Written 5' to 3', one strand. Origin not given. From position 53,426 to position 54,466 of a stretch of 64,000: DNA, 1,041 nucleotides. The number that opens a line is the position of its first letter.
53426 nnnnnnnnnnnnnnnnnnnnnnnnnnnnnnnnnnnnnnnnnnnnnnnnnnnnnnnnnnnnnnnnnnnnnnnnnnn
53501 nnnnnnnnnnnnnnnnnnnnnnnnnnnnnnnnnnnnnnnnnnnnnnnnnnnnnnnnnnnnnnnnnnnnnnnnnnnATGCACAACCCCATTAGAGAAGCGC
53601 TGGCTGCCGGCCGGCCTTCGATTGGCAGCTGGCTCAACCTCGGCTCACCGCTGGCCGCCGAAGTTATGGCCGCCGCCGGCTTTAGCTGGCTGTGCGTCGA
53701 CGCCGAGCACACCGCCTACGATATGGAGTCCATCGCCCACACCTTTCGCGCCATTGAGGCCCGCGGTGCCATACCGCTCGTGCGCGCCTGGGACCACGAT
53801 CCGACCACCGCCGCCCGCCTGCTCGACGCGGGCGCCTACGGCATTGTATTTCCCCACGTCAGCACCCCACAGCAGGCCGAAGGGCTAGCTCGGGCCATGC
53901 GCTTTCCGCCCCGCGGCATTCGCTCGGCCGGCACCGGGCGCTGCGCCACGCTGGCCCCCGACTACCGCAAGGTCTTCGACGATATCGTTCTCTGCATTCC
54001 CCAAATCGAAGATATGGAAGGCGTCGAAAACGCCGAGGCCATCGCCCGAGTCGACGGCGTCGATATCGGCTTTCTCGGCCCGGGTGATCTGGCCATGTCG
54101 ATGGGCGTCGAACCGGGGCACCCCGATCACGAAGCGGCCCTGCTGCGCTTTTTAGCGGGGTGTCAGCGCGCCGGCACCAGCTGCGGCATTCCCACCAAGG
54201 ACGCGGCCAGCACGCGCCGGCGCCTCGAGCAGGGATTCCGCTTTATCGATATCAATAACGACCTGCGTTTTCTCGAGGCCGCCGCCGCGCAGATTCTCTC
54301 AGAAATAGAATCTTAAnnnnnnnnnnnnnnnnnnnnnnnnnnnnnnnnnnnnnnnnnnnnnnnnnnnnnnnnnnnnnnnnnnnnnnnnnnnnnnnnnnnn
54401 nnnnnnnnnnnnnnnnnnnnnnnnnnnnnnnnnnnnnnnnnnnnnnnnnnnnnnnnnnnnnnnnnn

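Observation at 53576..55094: Tandem HpcH-aldolase paralogs with a 543-bp near-identical core flanked by divergent ends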

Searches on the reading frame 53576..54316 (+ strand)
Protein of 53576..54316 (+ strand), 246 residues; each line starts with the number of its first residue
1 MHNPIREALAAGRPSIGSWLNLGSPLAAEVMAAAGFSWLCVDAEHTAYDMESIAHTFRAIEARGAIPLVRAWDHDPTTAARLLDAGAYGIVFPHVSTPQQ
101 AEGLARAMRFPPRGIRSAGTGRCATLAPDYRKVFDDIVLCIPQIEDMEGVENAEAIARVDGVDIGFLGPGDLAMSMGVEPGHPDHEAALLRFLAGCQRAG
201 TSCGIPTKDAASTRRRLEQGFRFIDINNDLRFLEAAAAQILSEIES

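Call 5: search_protein_families(library=pfam, proteins=[window:53576-54316:+])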
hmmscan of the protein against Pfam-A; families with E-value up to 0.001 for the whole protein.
window:53576-54316:+ (246 aa): 1 family
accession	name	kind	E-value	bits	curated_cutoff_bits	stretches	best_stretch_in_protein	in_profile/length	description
PF03328.21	HpcH_HpaI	-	1.8e-26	93.3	25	1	16-230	2-215/221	HpcH/HpaI aldolase/citrate lyase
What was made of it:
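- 53576..54316 (+): ald1, a type-1 HpcH/HpaI aldolase (246 aa). It is the ortholog of the single-copy gene found in related genomes. It matches PF03328 with E = 1.8e-26 (call 5).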

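Call 6: search_protein_families(library=ncbifam, proteins=[window:53576-54316:+])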
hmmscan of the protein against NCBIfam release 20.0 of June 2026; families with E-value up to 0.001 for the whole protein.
window:53576-54316:+ (246 aa): 4 families
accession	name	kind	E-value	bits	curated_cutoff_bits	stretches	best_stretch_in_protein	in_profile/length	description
TIGR02311.1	HpaI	equivalog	7.5e-51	173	368.8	1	4-242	2-246/249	4-hydroxy-2-oxoheptanedioate aldolase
TIGR03239.1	GarL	equivalog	3.2e-48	164.5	406.75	1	4-240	2-243/249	2-dehydro-3-deoxyglucarate aldolase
NF007849.0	PRK10558.1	equivalog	5.1e-48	163.7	393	1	3-240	8-250/256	2-dehydro-3-deoxyglucarate aldolase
NF007521.0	PRK10128.1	equivalog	3.2e-30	105.6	441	1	2-234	6-244/267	2-keto-3-deoxy-L-rhamnonate aldolase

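Call 8: find_encoding_contigs(protein=window:53576-54316:+, flank=6000, max_places=10)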
Protein window:53576-54316:+ (246 aa): no gene with exactly this product is on record in the collection.

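Call 10: find_homologous_proteins(query=window:53576-54316:+)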
Query window:53576-54316:+ (246 aa): 549 proteins with E <= 0.001 among 5605 candidates; the best 120 are listed.
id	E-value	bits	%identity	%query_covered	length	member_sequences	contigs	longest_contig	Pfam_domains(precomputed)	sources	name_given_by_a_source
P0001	3.3e-161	552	100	100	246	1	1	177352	PF03328.21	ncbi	-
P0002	1.6e-153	527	94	100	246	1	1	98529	PF03328.21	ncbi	-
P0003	9.7e-139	479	84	100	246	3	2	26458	PF03328.21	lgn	-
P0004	5.6e-138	476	85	100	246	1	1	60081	PF03328.21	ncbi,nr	ncbi:MAG: aldolase/citrate lyase family protein [Candidatus Latescibacterota bacterium]|nr:aldolase/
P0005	6.1e-138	476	85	100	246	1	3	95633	PF03328.21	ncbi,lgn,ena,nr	ncbi:MAG: aldolase/citrate lyase family protein [Candidatus Latescibacterota bacterium]|nr:aldolase/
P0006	1.1e-137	475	85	100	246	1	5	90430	PF03328.21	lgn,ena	-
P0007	2.2e-137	474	84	100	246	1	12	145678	PF03328.21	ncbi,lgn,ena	-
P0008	2.3e-137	474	84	100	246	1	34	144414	PF03328.21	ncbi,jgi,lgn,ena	jgi:4-hydroxy-2-oxoheptanedioate aldolase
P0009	3.2e-137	474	84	100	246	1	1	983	PF03328.21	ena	-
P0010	3.2e-137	474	84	100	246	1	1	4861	PF03328.21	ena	-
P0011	3.3e-137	474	84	100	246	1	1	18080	PF03328.21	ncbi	ncbi:MAG: HpcH/HpaI aldolase family protein [Candidatus Latescibacterota bacterium]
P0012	6.6e-137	473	84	100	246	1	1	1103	PF03328.21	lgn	-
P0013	7.0e-137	472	84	100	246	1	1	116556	PF03328.21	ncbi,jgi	jgi:4-hydroxy-2-oxoheptanedioate aldolase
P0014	8.2e-137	472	84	100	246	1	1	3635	PF03328.21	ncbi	ncbi:MAG: HpcH/HpaI aldolase family protein [Candidatus Latescibacterota bacterium]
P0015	8.4e-137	472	84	100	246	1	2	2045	PF03328.21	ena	-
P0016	9.7e-137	472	84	100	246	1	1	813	PF03328.21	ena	-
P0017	1.0e-136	472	84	100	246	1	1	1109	PF03328.21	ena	-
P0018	1.0e-136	472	84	100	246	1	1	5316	PF03328.21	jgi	-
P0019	1.0e-136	472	84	100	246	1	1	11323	PF03328.21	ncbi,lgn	ncbi:MAG: HpcH/HpaI aldolase family protein [Candidatus Latescibacterota bacterium]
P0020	1.6e-136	471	83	100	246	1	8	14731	PF03328.21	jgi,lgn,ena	jgi:4-hydroxy-2-oxoheptanedioate aldolase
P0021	1.6e-136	471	84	100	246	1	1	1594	PF03328.21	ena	-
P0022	1.8e-136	471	83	100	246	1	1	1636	PF03328.21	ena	-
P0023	1.9e-136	471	83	100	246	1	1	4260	PF03328.21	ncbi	-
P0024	2.5e-136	471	84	100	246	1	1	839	PF03328.21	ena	-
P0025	2.5e-136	471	83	100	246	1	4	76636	PF03328.21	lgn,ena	-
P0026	2.9e-136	470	83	100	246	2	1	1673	PF03328.21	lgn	-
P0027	3.1e-136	470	83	100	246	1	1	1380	PF03328.21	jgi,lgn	jgi:4-hydroxy-2-oxoheptanedioate aldolase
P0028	3.1e-136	470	84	100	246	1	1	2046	PF03328.21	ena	-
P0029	3.8e-136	470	83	100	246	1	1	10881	PF03328.21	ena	-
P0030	4.1e-136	470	83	100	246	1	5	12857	PF03328.21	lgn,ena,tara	tara:strand:+ start:63 stop:803 length:741 start_codon:yes stop_codon:yes gene_type:complete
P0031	5.6e-136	469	83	100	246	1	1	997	PF03328.21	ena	-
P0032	7.2e-136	469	83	100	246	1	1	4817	PF03328.21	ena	-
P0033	7.3e-136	469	83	100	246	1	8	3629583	PF03328.21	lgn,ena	-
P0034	7.7e-136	469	83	100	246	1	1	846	PF03328.21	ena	-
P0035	9.7e-136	469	83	100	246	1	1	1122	PF03328.21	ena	-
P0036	1.4e-135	468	83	100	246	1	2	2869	PF03328.21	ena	-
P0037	1.7e-135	468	85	94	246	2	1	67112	PF03328.21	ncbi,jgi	-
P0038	2.3e-135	467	83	100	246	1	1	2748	PF03328.21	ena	-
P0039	2.4e-135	467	83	100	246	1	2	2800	PF03328.21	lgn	-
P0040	9.1e-134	462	83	100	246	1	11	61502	PF03328.21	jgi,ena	jgi:4-hydroxy-2-oxoheptanedioate aldolase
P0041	1.2e-133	462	83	100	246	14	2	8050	PF03328.21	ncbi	-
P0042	1.3e-133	462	82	100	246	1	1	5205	PF03328.21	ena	-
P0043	6.8e-133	459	82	100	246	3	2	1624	PF03328.21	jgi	jgi:4-hydroxy-2-oxoheptanedioate aldolase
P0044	2.8e-130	451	79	100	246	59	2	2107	PF03328.21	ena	-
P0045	1.3e-128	445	78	100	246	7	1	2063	PF03328.21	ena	-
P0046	7.7e-126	436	78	100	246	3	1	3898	PF03328.21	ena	-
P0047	1.6e-125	435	77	99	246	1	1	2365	PF03328.21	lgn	-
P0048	2.4e-125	435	80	100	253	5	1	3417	PF03328.21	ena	-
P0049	5.5e-125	433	76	100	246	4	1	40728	PF03328.21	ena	-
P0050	3.0e-124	431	76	100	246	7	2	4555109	PF03328.21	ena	-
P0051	3.5e-124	431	76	100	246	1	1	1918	PF03328.21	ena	-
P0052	7.7e-124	430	76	100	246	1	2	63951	PF03328.21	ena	-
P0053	4.6e-123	427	74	100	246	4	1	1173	PF03328.21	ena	-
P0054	6.6e-123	427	74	99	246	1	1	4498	PF03328.21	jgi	jgi:2-keto-3-deoxy-L-rhamnonate aldolase RhmA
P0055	7.7e-123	426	77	99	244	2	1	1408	PF03328.21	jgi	-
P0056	8.0e-123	426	75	99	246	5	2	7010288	PF03328.21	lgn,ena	-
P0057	3.3e-122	424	75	99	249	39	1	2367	PF03328.21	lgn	-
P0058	3.6e-122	424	74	100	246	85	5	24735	PF03328.21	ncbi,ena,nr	ncbi:MAG: 2-dehydro-3-deoxyglucarate aldolase [Gemmatimonadetes bacterium]|nr:2-dehydro-3-deoxygluca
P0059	5.2e-122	424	75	100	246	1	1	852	PF03328.21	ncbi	-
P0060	6.0e-122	424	75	99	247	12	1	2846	PF03328.21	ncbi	-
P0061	6.2e-122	424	75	100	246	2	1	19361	PF03328.21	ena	-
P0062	6.6e-122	423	75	99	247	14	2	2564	PF03328.21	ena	-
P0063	9.9e-122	423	75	100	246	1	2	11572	PF03328.21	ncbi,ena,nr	ncbi:MAG: aldolase/citrate lyase family protein [Candidatus Latescibacterota bacterium]|nr:aldolase/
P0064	2.1e-121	422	76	99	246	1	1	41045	PF03328.21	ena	-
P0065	2.1e-121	422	73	100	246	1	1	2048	PF03328.21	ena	-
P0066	2.1e-121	422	76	99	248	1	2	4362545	PF03328.21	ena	-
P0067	2.1e-121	422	75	99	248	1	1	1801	PF03328.21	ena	-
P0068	2.9e-121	421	76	99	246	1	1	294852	PF03328.21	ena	-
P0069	2.9e-121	421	75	99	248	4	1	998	PF03328.21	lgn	-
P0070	3.0e-121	421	76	99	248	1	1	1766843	PF03328.21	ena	-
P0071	3.4e-121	421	74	99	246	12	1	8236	PF03328.21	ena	-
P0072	4.1e-121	421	76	100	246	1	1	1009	PF03328.21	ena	-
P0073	8.1e-121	420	74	100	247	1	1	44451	PF03328.21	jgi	jgi:4-hydroxy-2-oxoheptanedioate aldolase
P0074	8.7e-121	420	74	100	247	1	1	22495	PF03328.21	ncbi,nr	ncbi:MAG: 2,4-dihydroxyhept-2-ene-1,7-dioic acid aldolase [Candidatus Latescibacteria bacterium]|nr:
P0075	1.0e-120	420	74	100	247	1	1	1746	PF03328.21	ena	-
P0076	1.2e-120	419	73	100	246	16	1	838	PF03328.21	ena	-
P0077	1.3e-120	419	76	99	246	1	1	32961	PF03328.21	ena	-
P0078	1.4e-120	419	74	100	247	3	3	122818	PF03328.21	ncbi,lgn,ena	-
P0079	1.5e-120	419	75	100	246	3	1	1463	PF03328.21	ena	-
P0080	2.6e-120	418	77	94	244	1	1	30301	PF03328.21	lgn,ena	-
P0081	4.4e-120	417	74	99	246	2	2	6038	PF03328.21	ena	-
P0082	6.5e-120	417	73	100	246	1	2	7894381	PF03328.21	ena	-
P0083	6.7e-120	417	76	98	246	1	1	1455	PF03328.21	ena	-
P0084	6.7e-120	417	74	100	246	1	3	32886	PF03328.21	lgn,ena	-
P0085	1.3e-119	416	73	99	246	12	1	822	PF03328.21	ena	-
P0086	1.3e-119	416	74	100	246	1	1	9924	PF03328.21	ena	-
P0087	1.5e-119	416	72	100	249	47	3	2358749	PF03328.21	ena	-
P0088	1.7e-119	415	84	87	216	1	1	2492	PF03328.21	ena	-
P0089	2.1e-119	415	73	100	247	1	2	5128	PF03328.21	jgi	jgi:4-hydroxy-2-oxoheptanedioate aldolase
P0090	2.7e-119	415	74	99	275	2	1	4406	PF03328.21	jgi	jgi:4-hydroxy-2-oxoheptanedioate aldolase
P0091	2.8e-119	415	75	100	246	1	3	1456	PF03328.21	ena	-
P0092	3.0e-119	415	74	99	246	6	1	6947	PF03328.21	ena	-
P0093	5.4e-119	414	77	96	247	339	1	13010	PF03328.21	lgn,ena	-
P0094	1.0e-118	413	73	100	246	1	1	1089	PF03328.21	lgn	-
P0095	1.3e-118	413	73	100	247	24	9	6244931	PF03328.21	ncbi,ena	-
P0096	1.5e-118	412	75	98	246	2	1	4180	PF03328.21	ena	-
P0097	1.9e-118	412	72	100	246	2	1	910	PF03328.21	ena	-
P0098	2.2e-118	412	70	100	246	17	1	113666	PF03328.21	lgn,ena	-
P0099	4.0e-118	411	74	99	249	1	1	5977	PF03328.21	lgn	-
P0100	7.3e-118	410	72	100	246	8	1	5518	PF03328.21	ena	-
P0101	7.8e-118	410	72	99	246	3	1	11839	PF03328.21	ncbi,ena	-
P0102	1.0e-117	410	73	99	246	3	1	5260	PF03328.21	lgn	-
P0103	1.1e-117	410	74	100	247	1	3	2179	PF03328.21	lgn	-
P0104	1.4e-117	409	73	100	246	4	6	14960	PF03328.21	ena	-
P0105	1.9e-117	409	73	98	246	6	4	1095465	PF03328.21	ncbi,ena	-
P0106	2.1e-117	409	74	95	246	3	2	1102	PF03328.21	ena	-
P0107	4.0e-117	408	74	99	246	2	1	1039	PF03328.21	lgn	-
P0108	5.9e-117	407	74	99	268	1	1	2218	PF03328.21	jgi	-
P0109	8.4e-117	407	74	96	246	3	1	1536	PF03328.21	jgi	-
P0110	1.8e-116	406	70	99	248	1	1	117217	PF03328.21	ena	-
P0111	1.9e-116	406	72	100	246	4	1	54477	PF03328.21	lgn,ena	-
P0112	2.0e-116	405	72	100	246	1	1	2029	PF03328.21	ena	-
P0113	3.0e-116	405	70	99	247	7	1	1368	PF03328.21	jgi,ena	-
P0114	3.6e-116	405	72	100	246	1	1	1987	PF03328.21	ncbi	-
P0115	4.0e-116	404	72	95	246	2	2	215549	PF03328.21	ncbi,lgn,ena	-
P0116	4.6e-116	404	72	100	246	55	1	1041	PF03328.21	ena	-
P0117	4.9e-116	404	71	100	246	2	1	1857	PF03328.21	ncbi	-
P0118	5.3e-116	404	72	99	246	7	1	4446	PF03328.21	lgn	-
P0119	6.9e-116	404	72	100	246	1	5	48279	PF03328.21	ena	-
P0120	7.2e-116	404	72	100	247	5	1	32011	PF03328.21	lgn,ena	-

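Call 11: find_encoding_contigs(protein=P0001, flank=6000, max_places=5)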
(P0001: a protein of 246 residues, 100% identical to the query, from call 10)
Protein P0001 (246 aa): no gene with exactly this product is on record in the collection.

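Call 12: find_encoding_contigs(protein=P0002, flank=6000, max_places=5)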
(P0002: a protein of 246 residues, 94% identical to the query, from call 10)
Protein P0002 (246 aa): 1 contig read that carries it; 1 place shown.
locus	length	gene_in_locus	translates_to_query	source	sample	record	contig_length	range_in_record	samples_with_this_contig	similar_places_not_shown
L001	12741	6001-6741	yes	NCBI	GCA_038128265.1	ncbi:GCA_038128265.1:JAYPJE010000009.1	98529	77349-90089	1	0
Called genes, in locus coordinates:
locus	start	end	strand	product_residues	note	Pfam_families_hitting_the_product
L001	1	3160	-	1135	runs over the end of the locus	PF02775:TPP_enzyme_C (faint), PF01558:POR, PF20169:DUF6537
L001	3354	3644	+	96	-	-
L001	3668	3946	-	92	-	-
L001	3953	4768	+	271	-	PF01408:GFO_IDH_MocA, PF22725:GFO_IDH_MocA_C3 (weak)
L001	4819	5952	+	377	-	PF04551:GcpE, PF26540:GcpE_C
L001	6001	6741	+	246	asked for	PF03328:HpcH_HpaI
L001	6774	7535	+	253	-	PF03328:HpcH_HpaI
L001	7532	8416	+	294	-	PF00294:PfkB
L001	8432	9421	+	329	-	PF00389:2-Hacid_dh, PF02826:2-Hacid_dh_C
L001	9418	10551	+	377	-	PF02746:MR_MLE_N, PF13378:MR_MLE_C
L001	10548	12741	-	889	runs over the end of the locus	PF13185:GAF_2 (faint), PF08448:PAS_4 (weak), PF00512:HisKA (faint), PF02518:HATPase_c, PF00072:Response_reg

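Call 15: find_related_loci(query=window:53576-54316:+, collection=genome_contigs, flank=4000)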
Query window:53576-54316:+ (246 aa) in genome_contigs; peptide patterns used: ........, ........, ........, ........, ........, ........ (x = any residue, [..] = any of these).
310 stretches matched a pattern; 37 encode a relative of the query (tblastn E <= 1e-3); 36 distinct loci.
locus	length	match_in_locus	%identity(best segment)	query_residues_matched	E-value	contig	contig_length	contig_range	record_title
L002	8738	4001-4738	94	1-246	8e-158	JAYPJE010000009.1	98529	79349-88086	MAG: Gemmatimonadota bacterium isolate 139576_S177_rosella_bins.tsv.066 NODE_103_length_98529_cov_7.410646, whole genome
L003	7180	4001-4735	84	1-245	7e-144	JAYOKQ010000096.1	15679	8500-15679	MAG: Gemmatimonadota bacterium isolate 139572_S173_metabat_bins_2.tsv.085 NODE_3016_length_15679_cov_6.595366, whole gen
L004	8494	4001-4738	83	1-246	3e-138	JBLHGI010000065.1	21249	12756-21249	MAG: Planctomycetota bacterium isolate 3300054976_87 Ga0535667_0003269, whole genome shotgun sequence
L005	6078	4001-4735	80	1-245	2e-136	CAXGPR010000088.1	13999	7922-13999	MAG TPA_asm: uncultured bacterium isolate ERR594296_concoct_150 genome assembly, contig: ERZ8733628.4453, whole genome s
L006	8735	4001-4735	75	1-245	7e-128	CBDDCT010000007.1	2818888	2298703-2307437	MAG: Bryobacterales bacterium isolate 6159ff8d-e712-4e39-bf3f-79bf34294bcb genome assembly, contig: contig_7, whole geno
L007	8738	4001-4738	74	1-246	9e-126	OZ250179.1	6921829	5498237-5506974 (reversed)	MAG: Bryobacterales bacterium isolate bc87f873-21db-41cd-b6f0-d751a7935039 genome assembly, chromosome: 1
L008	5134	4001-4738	73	1-246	5e-126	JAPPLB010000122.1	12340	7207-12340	MAG: Bryobacterales bacterium isolate RHO3_bin_12 NODE_6783_length_12340_cov_54.792267, whole genome shotgun sequence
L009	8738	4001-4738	73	1-246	2e-125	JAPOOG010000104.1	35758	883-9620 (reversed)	MAG: Bryobacterales bacterium isolate APA_bin_29 c_000000511615, whole genome shotgun sequence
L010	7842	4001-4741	74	1-246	4e-125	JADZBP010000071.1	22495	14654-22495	MAG: Candidatus Latescibacterota bacterium isolate SJ679 c_000000405149, whole genome shotgun sequence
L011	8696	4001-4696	78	1-232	2e-124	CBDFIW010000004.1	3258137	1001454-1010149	MAG: Bryobacterales bacterium isolate a16c973b-f436-4e7a-b46b-e4efcddd1fd4 genome assembly, contig: contig_4, whole geno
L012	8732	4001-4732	73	1-244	6e-124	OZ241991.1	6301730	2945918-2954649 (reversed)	MAG: Bryobacterales bacterium isolate be22c93e-b65f-4d75-a14f-d13794267050 genome assembly, chromosome: 1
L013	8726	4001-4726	75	1-242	3e-124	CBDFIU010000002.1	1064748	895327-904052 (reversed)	MAG: Bryobacterales bacterium isolate 72694c57-33f0-400b-a472-4fa8b87dc235 genome assembly, contig: contig_2, whole geno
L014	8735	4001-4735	73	1-245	8e-123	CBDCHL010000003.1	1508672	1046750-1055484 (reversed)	MAG: Bryobacterales bacterium isolate 1c4fee2f-ded3-4223-8d2f-74452387096f genome assembly, contig: contig_3, whole geno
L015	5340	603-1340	72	1-246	8e-122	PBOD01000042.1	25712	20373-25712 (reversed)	MAG: Gemmatimonadetes bacterium isolate RS822 4457, whole genome shotgun sequence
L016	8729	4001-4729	70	1-243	5e-119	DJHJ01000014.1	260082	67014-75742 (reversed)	MAG TPA_asm: Acidobacteriia bacterium UBA6623 UBA6623_contig_14294, whole genome shotgun sequence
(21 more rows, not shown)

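Call 41: find_encoding_contigs(protein=P0048, flank=4000, max_places=6)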
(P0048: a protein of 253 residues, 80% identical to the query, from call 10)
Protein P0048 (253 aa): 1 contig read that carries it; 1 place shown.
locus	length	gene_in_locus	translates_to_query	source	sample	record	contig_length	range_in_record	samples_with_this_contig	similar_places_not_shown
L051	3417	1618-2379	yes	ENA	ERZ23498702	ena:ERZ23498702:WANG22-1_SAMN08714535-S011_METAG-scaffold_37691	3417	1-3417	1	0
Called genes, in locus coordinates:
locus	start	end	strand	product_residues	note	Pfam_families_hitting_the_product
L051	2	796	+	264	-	?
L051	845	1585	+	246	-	PF03328:HpcH_HpaI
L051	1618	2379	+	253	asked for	PF03328:HpcH_HpaI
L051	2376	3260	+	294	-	PF00294:PfkB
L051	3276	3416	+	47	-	?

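Call 42: find_encoding_contigs(protein=P0091, flank=4000, max_places=6)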
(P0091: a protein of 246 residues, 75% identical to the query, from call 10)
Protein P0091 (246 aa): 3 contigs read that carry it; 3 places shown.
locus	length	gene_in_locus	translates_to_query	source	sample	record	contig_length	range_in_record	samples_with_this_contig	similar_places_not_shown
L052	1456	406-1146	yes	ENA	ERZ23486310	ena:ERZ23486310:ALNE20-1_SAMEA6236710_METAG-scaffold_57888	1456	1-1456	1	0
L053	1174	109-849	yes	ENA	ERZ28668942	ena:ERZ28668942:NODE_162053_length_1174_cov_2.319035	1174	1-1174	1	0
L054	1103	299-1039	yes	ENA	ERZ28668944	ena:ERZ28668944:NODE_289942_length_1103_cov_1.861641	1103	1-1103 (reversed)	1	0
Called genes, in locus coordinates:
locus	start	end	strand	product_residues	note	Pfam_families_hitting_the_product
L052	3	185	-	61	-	?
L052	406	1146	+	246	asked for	PF03328:HpcH_HpaI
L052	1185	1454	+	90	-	?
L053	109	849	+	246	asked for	PF03328:HpcH_HpaI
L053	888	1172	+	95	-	?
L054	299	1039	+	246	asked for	PF03328:HpcH_HpaI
